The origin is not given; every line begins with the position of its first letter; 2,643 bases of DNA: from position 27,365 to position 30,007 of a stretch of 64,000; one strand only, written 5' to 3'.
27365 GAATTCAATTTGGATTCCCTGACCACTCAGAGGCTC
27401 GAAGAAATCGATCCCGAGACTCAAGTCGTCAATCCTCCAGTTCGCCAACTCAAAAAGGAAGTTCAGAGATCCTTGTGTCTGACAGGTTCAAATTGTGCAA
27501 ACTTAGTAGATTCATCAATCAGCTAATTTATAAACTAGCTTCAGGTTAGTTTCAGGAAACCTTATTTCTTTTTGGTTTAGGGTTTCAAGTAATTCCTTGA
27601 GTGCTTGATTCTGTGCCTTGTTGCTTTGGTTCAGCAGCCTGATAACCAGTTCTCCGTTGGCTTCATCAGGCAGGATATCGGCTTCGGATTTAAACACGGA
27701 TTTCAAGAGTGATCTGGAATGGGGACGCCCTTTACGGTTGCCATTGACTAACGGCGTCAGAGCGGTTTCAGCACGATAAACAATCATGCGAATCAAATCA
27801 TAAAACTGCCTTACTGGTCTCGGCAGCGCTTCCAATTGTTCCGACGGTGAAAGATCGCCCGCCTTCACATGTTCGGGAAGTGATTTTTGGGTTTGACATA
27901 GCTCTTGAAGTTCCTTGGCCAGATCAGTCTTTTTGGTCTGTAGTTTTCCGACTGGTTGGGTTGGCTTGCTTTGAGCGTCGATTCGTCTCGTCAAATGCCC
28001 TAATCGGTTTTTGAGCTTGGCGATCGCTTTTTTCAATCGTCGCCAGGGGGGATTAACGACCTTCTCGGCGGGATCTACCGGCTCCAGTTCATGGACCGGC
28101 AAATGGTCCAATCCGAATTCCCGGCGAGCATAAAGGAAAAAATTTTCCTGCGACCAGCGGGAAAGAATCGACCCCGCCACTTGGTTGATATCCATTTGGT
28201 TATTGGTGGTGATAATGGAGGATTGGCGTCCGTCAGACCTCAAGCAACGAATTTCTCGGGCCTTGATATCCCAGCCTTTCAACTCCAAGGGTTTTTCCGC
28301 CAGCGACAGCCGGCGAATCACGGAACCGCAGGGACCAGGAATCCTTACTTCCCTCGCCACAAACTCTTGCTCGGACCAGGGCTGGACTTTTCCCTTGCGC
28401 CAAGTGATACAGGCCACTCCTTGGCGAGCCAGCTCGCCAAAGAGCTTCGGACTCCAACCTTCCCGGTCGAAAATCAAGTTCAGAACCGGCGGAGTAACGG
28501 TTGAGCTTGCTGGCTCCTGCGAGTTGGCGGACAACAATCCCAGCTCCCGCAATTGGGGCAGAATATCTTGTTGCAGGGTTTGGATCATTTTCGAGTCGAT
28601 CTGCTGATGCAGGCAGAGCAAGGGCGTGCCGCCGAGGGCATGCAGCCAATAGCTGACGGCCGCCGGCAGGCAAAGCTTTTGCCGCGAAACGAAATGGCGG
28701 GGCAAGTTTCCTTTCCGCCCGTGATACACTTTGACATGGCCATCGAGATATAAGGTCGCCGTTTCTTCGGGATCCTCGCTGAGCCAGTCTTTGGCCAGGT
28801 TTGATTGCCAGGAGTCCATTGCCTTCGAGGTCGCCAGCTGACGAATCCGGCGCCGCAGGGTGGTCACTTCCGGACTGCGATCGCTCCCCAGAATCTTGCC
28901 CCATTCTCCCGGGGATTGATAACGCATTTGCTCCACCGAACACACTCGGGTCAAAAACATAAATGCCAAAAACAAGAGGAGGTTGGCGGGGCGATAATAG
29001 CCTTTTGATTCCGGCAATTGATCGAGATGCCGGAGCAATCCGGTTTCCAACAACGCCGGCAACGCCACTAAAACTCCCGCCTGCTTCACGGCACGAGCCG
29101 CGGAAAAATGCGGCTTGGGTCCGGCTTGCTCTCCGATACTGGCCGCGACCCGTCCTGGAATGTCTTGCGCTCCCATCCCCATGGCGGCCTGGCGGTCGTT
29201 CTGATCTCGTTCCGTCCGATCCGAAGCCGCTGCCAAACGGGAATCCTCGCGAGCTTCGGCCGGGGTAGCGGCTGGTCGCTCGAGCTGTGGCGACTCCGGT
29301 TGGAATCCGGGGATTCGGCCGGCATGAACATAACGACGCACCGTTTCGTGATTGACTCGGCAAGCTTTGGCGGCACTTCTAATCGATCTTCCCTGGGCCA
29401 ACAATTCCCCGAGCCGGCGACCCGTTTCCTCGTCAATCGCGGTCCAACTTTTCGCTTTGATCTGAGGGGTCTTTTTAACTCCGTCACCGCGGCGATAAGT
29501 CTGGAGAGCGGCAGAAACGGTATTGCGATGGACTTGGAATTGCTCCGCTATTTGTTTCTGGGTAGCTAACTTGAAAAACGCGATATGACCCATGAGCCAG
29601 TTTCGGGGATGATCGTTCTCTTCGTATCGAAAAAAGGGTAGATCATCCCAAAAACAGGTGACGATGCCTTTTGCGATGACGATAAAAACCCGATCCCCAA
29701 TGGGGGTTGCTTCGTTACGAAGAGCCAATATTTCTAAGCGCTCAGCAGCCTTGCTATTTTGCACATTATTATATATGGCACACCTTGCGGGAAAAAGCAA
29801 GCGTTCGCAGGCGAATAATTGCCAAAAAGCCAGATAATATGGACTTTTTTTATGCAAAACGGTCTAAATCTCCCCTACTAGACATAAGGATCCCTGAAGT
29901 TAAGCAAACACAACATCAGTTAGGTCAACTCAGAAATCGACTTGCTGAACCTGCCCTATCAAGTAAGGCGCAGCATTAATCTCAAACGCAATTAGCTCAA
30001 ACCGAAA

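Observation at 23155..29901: ISx/ISy: a ~2.4-kb IS group with 5-bp TSDs encoding ~780-aa HTH-plus-DDE-like proteins that I cannot place in a named family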

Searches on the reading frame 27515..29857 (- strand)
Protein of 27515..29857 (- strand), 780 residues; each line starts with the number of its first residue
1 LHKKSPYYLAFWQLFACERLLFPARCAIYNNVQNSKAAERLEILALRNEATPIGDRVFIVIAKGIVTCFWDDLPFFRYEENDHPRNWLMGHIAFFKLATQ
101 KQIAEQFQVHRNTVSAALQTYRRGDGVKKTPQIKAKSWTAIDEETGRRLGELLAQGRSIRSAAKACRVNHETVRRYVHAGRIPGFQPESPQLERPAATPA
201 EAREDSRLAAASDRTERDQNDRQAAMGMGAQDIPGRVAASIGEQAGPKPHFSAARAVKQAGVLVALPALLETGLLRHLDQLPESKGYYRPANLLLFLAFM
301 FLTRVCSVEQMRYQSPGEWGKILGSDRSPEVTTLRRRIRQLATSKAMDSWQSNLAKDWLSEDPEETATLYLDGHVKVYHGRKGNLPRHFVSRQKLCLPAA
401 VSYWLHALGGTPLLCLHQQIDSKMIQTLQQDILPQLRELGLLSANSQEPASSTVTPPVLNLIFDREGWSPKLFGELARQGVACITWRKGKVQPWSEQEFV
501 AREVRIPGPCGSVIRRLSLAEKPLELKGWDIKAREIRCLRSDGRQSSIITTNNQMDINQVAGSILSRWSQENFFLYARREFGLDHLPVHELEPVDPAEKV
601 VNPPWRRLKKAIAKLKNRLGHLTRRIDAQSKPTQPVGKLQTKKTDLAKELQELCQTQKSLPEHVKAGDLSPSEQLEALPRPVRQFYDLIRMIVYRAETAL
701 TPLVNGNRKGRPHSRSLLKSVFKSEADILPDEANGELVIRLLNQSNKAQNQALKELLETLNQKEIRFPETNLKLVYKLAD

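Call 11: search_protein_families(library=pfam, proteins=[window:27515-29857:-], max_evalue=1)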
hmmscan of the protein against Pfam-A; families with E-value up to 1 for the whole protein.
window:27515-29857:- (780 aa): 14 families
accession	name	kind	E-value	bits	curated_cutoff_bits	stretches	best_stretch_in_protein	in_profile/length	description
PF21804.3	Transposase_29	-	1.8e-105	353.7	27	1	228-778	2-560/562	Transposase protein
PF13384.12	HTH_23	-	2.8e-09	37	24.6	2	98-126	18-45/50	Homeodomain-like domain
PF13518.12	HTH_28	-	3.5e-05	24.2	25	2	152-178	8-34/52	Helix-turn-helix domain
PF13542.12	HTH_Tnp_ISL3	-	4.4e-05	23.3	27.4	1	151-178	22-48/51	Helix-turn-helix domain of transposase family ISL3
PF13551.12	HTH_29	-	0.00028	21.4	28.1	1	152-179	7-35/64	Winged helix-turn helix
PF12728.13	HTH_17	-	0.0011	19.7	27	1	162-185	7-30/51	Helix-turn-helix domain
PF08281.18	Sigma70_r4_2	-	0.015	15.4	25.7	0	99-119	28-48/54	Sigma-70, region 4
PF02796.21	HTH_7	-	0.018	15.6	23.8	0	141-179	6-44/45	Helix-turn-helix domain of resolvase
PF13936.12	HTH_38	-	0.064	13.5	27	1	149-178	13-42/44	Helix-turn-helix domain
PF13545.12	HTH_Crp_2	-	0.11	12.9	27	1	98-123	23-48/70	Crp-like helix-turn-helix domain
PF01381.28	HTH_3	-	0.12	12.8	23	0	153-184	6-37/55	Helix-turn-helix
PF00376.29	MerR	-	0.16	12.3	28.2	1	158-183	1-26/38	MerR family regulatory protein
PF06056.18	Terminase_5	-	0.19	12.2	20.3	0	100-124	16-40/58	Putative ATPase subunit of terminase (gpP-like)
PF00392.27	GntR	-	0.3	11.2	27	1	99-119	26-46/64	Bacterial regulatory proteins, gntR family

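Call 12: search_protein_families(library=ncbifam, proteins=[window:27515-29857:-], max_evalue=1)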
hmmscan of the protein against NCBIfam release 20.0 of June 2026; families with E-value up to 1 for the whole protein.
window:27515-29857:- (780 aa): 6 families
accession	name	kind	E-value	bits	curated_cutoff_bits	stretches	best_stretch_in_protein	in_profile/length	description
NF033546.1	transpos_IS21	equivalog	5.7e-05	22.8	160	2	152-210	4-63/294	IS21 family transposase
NF033545.0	transpos_IS630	equivalog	0.00028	20.4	100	2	98-132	13-49/299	IS630 family transposase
NF033577.2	transpos_IS481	equivalog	0.0061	16.1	224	1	154-217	11-74/284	IS481 family transposase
NF033539.1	transpos_IS1380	equivalog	0.0061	15.2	180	1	251-380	4-144/419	IS1380 family transposase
NF033787.1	HTH_BldC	subfamily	0.0095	15.8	77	0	163-183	9-29/49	BldC family transcriptional regulator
TIGR01764.1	excise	domain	0.036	14.4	28.8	0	159-185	4-30/49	excisionase family DNA-binding protein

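Call 13: find_homologous_proteins(query=window:27515-29857:-, max_evalue=0.00001)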
Query window:27515-29857:- (780 aa): 1131 proteins with E <= 0.00001 among 8000 candidates; the best 120 are listed.
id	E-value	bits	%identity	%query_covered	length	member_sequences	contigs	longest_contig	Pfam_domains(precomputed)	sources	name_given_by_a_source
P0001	0.0e+0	1518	98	89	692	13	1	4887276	PF21804.4,PF13384.13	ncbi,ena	-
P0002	0.0e+0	1089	65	97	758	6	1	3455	PF21804.4,PF13384.13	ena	-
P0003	5.4e-180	618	44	93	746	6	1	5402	PF21804.4,PF13384.13,PF13518.13,PF01381.29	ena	-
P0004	7.5e-178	611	44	94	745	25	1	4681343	PF13412.13,PF08279.19,PF21804.4,PF13384.13,PF20432.5,PF13936.13,PF13551.13,PF13518.13,PF02796.22,PF09339.17,PF12802.14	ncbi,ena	-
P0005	6.4e-175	602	43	94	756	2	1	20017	PF21804.4,PF13518.13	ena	-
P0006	1.9e-171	590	43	94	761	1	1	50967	PF21804.4,PF13384.13,PF13551.13,PF13518.13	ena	-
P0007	2.0e-171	590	43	94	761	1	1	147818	PF21804.4,PF13384.13,PF13551.13,PF13518.13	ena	-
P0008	3.6e-171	589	43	94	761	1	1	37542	PF21804.4,PF13384.13,PF13551.13,PF13518.13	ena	-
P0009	6.1e-171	589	42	94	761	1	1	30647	PF21804.4,PF13384.13,PF13551.13,PF13518.13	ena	-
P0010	1.4e-170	587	42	94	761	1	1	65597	PF21804.4,PF13384.13,PF13551.13,PF13518.13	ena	-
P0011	1.9e-170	587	43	94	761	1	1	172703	PF21804.4,PF13384.13,PF13551.13,PF13518.13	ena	-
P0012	2.1e-170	587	43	94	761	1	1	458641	PF21804.4,PF13384.13,PF13551.13,PF13518.13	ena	-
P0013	2.4e-170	587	43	94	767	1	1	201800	PF21804.4,PF13384.13,PF13551.13,PF13518.13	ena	-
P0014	1.3e-169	584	42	96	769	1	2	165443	PF21804.4,PF13384.13,PF13551.13,PF13518.13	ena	-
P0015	1.4e-169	584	42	96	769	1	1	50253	PF21804.4,PF13384.13,PF13551.13,PF13518.13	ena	-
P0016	4.1e-169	582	43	94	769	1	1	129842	PF21804.4,PF13384.13,PF13551.13,PF13518.13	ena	-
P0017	4.7e-169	582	42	96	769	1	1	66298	PF21804.4,PF13384.13,PF13551.13,PF13518.13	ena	-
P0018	5.3e-169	582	42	94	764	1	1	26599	PF21804.4,PF13384.13,PF13551.13,PF13518.13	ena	-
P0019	8.0e-169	582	44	93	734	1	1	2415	PF21804.4,PF13384.13,PF13518.13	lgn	-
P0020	1.1e-168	581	42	94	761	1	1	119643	PF21804.4,PF13384.13,PF13551.13,PF13518.13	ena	-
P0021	1.2e-168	581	43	94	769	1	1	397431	PF21804.4,PF13384.13,PF13551.13,PF13518.13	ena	-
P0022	1.3e-168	581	45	93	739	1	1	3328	PF21804.4,PF13384.13,PF13551.13,PF13518.13,PF00392.28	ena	-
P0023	1.5e-168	581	42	94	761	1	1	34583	PF21804.4,PF13384.13,PF13551.13,PF13518.13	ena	-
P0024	1.8e-168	580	43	94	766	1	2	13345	PF21804.4,PF13384.13,PF13551.13,PF13518.13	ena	-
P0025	2.5e-168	580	43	94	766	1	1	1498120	PF21804.4,PF13384.13,PF13551.13,PF13518.13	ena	-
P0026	2.6e-168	580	48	73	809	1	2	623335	PF21804.4,PF13384.13,PF13551.13,PF13518.13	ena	-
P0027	3.0e-168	580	42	94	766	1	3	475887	PF21804.4,PF13384.13,PF13551.13,PF13518.13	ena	-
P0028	4.9e-168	579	43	94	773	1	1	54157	PF21804.4,PF13384.13,PF13551.13,PF13518.13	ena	-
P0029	7.9e-168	578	42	94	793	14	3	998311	PF21804.4,PF13384.13,PF13551.13,PF13518.13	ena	-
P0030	8.9e-168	578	42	94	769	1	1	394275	PF21804.4,PF13384.13,PF13551.13,PF13518.13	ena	-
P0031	1.2e-167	578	42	94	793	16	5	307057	PF12728.14,PF21804.4,PF13384.13,PF13551.13,PF13518.13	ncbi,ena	-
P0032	1.3e-167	577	42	94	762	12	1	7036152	PF21804.4,PF13384.13,PF13551.13,PF13518.13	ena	-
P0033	1.6e-167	577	42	94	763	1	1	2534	PF21804.4,PF13384.13,PF13551.13,PF13518.13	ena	-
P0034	1.7e-167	577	42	94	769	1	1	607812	PF21804.4,PF13384.13,PF13551.13,PF13518.13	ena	-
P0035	1.9e-167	577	43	94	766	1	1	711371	PF21804.4,PF13384.13,PF13551.13,PF13518.13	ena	-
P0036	2.0e-167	577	43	94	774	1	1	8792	PF21804.4,PF13384.13,PF13551.13,PF13518.13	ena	-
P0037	2.8e-167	576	44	93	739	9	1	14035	PF21804.4,PF13384.13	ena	-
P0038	4.8e-167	576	42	94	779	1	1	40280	PF21804.4,PF13384.13,PF13551.13,PF13518.13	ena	-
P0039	4.8e-167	576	42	94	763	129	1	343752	PF21804.4,PF13384.13,PF13551.13,PF13518.13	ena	-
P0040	5.6e-167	575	42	94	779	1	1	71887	PF21804.4,PF13384.13,PF13551.13,PF13518.13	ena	-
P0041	6.4e-167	575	42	94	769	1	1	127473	PF21804.4,PF13384.13,PF13551.13,PF13518.13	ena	-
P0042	6.8e-167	575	42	94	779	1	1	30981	PF21804.4,PF13384.13,PF13551.13,PF13518.13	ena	-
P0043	7.1e-167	575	42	94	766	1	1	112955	PF21804.4,PF13384.13,PF13551.13,PF13518.13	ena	-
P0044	9.2e-167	575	42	94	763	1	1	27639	PF21804.4,PF13384.13,PF13551.13,PF13518.13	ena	-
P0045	9.6e-167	575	42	94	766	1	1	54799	PF21804.4,PF13384.13,PF13551.13,PF13518.13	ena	-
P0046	1.1e-166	574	43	94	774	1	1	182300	PF21804.4,PF13384.13,PF13551.13,PF13518.13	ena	-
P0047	1.1e-166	574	42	94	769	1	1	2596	PF21804.4,PF13384.13,PF13551.13,PF13518.13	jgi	jgi:hypothetical protein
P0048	1.2e-166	574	44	94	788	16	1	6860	PF13412.13,PF21804.4,PF13384.13,PF13551.13,PF13518.13,PF12802.14,PF05225.23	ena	-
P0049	1.3e-166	574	42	94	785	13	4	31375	PF12728.14,PF21804.4,PF13384.13,PF13551.13,PF13518.13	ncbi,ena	-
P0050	1.4e-166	574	41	96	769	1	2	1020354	PF21804.4,PF13384.13,PF13551.13,PF13518.13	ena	-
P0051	1.4e-166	574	42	94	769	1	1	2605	PF21804.4,PF13384.13,PF13551.13,PF13518.13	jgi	jgi:hypothetical protein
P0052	1.5e-166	574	42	94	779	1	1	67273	PF21804.4,PF13384.13,PF13551.13,PF13518.13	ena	-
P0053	1.7e-166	574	42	94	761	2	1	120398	PF21804.4,PF13384.13,PF13551.13,PF13518.13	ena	-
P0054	2.1e-166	573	42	94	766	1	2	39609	PF21804.4,PF13384.13,PF13551.13,PF13518.13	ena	-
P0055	2.5e-166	573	42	94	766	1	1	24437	PF21804.4,PF13384.13,PF13551.13,PF13518.13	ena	-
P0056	2.6e-166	573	41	94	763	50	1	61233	PF21804.4,PF13384.13,PF13518.13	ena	-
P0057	2.7e-166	573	41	96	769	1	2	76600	PF21804.4,PF13384.13,PF13551.13,PF13518.13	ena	-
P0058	3.1e-166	573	42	94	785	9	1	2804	PF12728.14,PF21804.4,PF13384.13,PF20432.5,PF13551.13,PF13518.13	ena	-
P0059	3.7e-166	573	42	94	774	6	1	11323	PF21804.4,PF13384.13,PF13551.13,PF13518.13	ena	-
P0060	3.8e-166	573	42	94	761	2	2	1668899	PF21804.4,PF13384.13,PF13551.13,PF13518.13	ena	-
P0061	3.9e-166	573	42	94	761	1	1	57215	PF21804.4,PF13384.13,PF13551.13,PF13518.13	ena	-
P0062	5.5e-166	572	42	94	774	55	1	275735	PF21804.4,PF13384.13,PF13551.13,PF13518.13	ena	-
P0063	5.9e-166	572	42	94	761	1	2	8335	PF21804.4,PF13384.13,PF13551.13,PF13518.13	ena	-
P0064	6.2e-166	572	43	94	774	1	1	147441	PF21804.4,PF13384.13,PF13551.13,PF13518.13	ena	-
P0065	6.4e-166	572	41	94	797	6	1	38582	PF21804.4,PF13384.13,PF13551.13,PF13518.13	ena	-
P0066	7.6e-166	572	42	94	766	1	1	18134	PF21804.4,PF13384.13,PF13551.13,PF13518.13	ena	-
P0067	8.7e-166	571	48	73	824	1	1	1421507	PF21804.4,PF13384.13,PF13551.13,PF13518.13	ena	-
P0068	9.3e-166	571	42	94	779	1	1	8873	PF21804.4,PF13384.13,PF13551.13,PF13518.13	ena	-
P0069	1.0e-165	571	42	94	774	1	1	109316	PF21804.4,PF13384.13,PF13551.13,PF13518.13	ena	-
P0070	1.2e-165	571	44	86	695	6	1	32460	PF21804.4,PF13384.13,PF13551.13,PF13518.13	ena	-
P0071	1.3e-165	571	40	94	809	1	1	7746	PF21804.4,PF13384.13,PF13551.13,PF13518.13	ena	-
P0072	1.4e-165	571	42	94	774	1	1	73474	PF21804.4,PF13384.13,PF13551.13,PF13518.13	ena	-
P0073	1.6e-165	571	42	94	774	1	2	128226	PF21804.4,PF13384.13,PF13551.13,PF13518.13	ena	-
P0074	1.6e-165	571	42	94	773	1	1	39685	PF21804.4,PF13384.13,PF13551.13,PF13518.13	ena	-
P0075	1.6e-165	571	42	94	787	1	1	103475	PF21804.4,PF13384.13,PF13551.13,PF13518.13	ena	-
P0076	1.8e-165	570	41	94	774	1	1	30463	PF21804.4,PF13384.13,PF13551.13,PF13518.13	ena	-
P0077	2.0e-165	570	42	94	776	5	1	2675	PF12728.14,PF21804.4,PF13384.13,PF13551.13,PF13518.13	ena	-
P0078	2.3e-165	570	42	94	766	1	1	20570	PF21804.4,PF13384.13,PF13551.13,PF13518.13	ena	-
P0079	4.0e-165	569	42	94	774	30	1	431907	PF21804.4,PF13384.13,PF13551.13,PF13518.13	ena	-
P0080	4.0e-165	569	42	94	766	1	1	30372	PF21804.4,PF13384.13,PF13551.13,PF13518.13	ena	-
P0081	4.0e-165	569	42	94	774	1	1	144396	PF21804.4,PF13384.13,PF13551.13,PF13518.13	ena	-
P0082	4.6e-165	569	48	73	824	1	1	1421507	PF21804.4,PF13384.13,PF13551.13,PF13518.13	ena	-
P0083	5.4e-165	569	48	73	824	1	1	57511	PF21804.4,PF13384.13,PF13551.13,PF13518.13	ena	-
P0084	5.5e-165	569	41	94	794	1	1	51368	PF21804.4,PF13384.13,PF13551.13,PF13518.13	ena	-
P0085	5.9e-165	569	42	94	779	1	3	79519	PF21804.4,PF13384.13,PF13551.13,PF13518.13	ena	-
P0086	7.1e-165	568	42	94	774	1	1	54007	PF21804.4,PF13384.13,PF13551.13,PF13518.13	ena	-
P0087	8.0e-165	568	42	94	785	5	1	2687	PF21804.4,PF13384.13,PF13551.13,PF13518.13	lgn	-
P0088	1.1e-164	568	42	94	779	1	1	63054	PF21804.4,PF13384.13,PF13551.13,PF13518.13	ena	-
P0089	1.1e-164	568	42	94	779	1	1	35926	PF21804.4,PF13384.13,PF13551.13,PF13518.13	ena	-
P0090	1.1e-164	568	41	96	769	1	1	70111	PF21804.4,PF13384.13,PF13551.13,PF13518.13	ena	-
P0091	1.3e-164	568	41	96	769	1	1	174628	PF21804.4,PF13384.13,PF13551.13,PF13518.13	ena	-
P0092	1.3e-164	568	41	94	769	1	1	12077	PF21804.4,PF13384.13,PF13551.13,PF13518.13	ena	-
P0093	1.4e-164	567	48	73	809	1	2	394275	PF21804.4,PF13384.13,PF13551.13,PF13518.13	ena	-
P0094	1.6e-164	567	48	73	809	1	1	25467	PF21804.4,PF13384.13,PF13551.13,PF13518.13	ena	-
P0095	1.7e-164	567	42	94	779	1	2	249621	PF21804.4,PF13384.13,PF13551.13,PF13518.13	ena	-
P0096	1.8e-164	567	44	93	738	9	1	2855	PF21804.4,PF13384.13,PF13518.13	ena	-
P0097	1.9e-164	567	41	94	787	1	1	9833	PF21804.4,PF13384.13,PF13551.13,PF13518.13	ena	-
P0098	2.0e-164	567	48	73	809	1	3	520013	PF21804.4,PF13384.13,PF13551.13,PF13518.13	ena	-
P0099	2.4e-164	567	41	94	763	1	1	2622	PF21804.4,PF13384.13,PF13551.13,PF13518.13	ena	-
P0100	2.6e-164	567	43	94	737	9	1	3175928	PF21804.4,PF13384.13,PF13551.13,PF13518.13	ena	-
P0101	2.6e-164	567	40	94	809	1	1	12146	PF21804.4,PF13384.13,PF13551.13,PF13518.13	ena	-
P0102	3.2e-164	566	41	94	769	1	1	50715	PF21804.4,PF13384.13,PF13551.13,PF13518.13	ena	-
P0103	3.2e-164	566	42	94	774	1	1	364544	PF21804.4,PF13384.13,PF13551.13,PF13518.13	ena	-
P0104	3.2e-164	566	41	94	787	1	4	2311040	PF21804.4,PF13384.13,PF13551.13,PF13518.13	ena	-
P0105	3.6e-164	566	41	94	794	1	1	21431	PF21804.4,PF13384.13,PF13551.13,PF13518.13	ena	-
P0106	3.8e-164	566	48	73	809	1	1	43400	PF21804.4,PF13384.13,PF13551.13,PF13518.13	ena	-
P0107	4.3e-164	566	41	94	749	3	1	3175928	PF21804.4,PF13384.13,PF13551.13,PF13518.13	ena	-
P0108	4.4e-164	566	41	94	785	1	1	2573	PF21804.4,PF13384.13,PF13551.13,PF13518.13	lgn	-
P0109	6.0e-164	565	41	94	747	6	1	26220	PF21804.4,PF13384.13,PF13551.13,PF13518.13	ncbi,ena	-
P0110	7.3e-164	565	42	94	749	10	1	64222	PF21804.4,PF13384.13,PF13551.13,PF13518.13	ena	-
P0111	7.5e-164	565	48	73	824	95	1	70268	PF21804.4,PF13384.13,PF13551.13,PF13518.13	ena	-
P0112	8.6e-164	565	43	93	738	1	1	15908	PF21804.4,PF13384.13,PF13936.13,PF13518.13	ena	-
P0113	8.7e-164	565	42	94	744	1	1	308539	PF21804.4,PF13384.13,PF13551.13,PF13518.13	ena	-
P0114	1.2e-163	564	42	94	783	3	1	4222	PF12728.14,PF21804.4,PF13384.13,PF20432.5,PF13551.13,PF13518.13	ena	-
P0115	1.2e-163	564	41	94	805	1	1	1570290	PF21804.4,PF13384.13,PF13551.13,PF13518.13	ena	-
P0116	1.4e-163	564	41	94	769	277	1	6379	PF21804.4,PF13384.13,PF13551.13,PF13518.13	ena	-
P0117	1.5e-163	564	41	94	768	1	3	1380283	PF21804.4,PF13384.13,PF13551.13,PF13518.13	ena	-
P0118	1.7e-163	564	42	94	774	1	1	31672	PF21804.4,PF13384.13,PF13551.13,PF13518.13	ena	-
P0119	2.5e-163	563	41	94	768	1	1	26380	PF21804.4,PF13384.13,PF13551.13,PF13518.13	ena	-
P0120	2.7e-163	563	41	94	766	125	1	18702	PF21804.4,PF13384.13,PF13551.13,PF13518.13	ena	-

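Call 14: list_cluster_members(proteins=[P0001, P0004, P0031, P0049, P0109])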
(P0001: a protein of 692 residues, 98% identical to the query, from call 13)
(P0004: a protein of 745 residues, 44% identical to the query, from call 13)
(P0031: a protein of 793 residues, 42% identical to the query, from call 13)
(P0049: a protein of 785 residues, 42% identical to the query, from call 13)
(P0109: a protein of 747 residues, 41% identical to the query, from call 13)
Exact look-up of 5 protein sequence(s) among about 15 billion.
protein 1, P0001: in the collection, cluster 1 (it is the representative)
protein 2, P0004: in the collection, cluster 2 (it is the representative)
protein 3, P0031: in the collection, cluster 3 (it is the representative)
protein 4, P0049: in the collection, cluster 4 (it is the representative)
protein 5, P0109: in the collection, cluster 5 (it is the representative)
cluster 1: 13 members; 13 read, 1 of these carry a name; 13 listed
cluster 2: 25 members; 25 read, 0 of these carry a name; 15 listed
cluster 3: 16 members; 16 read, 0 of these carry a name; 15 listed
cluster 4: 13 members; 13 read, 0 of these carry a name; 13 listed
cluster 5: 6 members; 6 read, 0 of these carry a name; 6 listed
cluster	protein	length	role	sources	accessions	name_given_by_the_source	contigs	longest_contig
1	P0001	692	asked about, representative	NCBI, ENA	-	-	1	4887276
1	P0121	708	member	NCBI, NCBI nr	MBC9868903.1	MAG: hypothetical protein F7O42_13680, partial [Opitutae bacterium] | hypothetical protein [Opitutae bacterium]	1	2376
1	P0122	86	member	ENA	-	-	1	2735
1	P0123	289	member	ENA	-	-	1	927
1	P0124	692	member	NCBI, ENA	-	-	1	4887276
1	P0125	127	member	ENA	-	-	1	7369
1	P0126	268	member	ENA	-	-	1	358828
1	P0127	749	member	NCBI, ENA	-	-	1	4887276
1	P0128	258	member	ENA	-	-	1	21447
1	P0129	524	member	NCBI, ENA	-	-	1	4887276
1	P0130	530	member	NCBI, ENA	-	-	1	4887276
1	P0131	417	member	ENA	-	-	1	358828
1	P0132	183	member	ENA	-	-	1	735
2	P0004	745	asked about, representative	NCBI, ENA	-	-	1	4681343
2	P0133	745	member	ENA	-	-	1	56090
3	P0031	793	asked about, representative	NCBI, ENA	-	-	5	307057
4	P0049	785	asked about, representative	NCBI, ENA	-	-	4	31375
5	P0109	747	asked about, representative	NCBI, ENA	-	-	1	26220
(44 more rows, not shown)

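Call 16: search_dna_similar(query=window:27515-29857:-, collection=plasmids, mode=protein, max_rows=30)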
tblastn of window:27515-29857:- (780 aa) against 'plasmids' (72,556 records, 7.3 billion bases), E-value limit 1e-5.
No match.

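Call 17: search_solved_structures(query=window:27515-29857:-, max_evalue=10)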
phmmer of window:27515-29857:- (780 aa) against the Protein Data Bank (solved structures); distinct sequences matched with E-value up to 10: 6.
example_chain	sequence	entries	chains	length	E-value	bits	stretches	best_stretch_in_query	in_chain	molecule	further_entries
4be8_A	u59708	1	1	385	0.92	10.9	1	96-151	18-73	E3 UBIQUITIN-PROTEIN LIGASE NEDD4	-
4bbn_A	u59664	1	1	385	0.93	10.9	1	96-151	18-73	E3 UBIQUITIN-PROTEIN LIGASE NEDD4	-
2xbb_A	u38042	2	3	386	0.93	10.9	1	96-151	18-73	E3 UBIQUITIN-PROTEIN LIGASE NEDD4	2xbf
5c91_A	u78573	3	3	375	0.94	10.8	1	96-151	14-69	E3 ubiquitin-protein ligase NEDD4 | Isoform 4 of E3 ubiquitin-protein ligase NEDD4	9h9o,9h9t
5c7j_A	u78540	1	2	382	0.97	10.8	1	96-151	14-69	E3 ubiquitin-protein ligase NEDD4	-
1eu8_A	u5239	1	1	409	1.4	10.2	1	256-320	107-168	TREHALOSE/MALTOSE BINDING PROTEIN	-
